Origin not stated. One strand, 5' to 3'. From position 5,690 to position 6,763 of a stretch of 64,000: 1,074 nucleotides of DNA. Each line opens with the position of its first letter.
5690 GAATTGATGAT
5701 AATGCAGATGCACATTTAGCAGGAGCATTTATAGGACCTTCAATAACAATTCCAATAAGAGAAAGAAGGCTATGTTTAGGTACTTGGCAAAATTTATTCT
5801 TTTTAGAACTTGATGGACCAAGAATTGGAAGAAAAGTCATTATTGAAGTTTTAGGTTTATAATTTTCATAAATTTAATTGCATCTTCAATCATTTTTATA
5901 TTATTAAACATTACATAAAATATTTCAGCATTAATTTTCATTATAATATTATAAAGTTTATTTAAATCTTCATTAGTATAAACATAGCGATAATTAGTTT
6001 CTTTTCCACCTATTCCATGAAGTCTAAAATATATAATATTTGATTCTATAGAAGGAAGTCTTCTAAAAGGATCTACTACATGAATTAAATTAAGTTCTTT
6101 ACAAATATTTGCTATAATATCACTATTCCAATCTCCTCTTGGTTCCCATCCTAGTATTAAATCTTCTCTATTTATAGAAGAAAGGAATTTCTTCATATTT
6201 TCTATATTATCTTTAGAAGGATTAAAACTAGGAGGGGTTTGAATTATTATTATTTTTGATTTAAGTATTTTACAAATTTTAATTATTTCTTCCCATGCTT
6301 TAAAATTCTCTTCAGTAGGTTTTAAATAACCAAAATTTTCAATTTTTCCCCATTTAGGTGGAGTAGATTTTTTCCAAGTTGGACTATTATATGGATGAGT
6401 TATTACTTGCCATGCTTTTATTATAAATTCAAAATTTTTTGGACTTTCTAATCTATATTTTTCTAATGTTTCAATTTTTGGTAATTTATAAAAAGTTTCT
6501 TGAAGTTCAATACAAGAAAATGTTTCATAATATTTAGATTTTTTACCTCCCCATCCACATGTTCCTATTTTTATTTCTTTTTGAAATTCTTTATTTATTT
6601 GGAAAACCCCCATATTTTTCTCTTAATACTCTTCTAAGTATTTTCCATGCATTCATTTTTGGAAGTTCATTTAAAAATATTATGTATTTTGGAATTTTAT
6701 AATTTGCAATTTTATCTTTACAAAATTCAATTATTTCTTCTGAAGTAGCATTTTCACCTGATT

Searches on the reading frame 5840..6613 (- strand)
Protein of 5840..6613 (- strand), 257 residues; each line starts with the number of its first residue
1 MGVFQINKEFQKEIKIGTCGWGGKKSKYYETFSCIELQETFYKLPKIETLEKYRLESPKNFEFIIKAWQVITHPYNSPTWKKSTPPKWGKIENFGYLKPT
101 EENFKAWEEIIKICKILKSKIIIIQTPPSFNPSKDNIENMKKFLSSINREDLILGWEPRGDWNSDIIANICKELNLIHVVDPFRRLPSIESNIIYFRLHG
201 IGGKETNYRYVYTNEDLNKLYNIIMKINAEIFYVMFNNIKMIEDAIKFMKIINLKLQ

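Call 37: search_protein_families(library=pfam, proteins=[window:5840-6613:-], max_evalue=0.001)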
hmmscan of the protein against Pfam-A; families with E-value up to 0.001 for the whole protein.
window:5840-6613:- (257 aa): 1 family
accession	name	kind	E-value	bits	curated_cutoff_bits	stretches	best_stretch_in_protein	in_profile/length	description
PF01904.24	DUF72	-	4.3e-32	112.4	25.3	1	27-248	13-214/217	Protein of unknown function DUF72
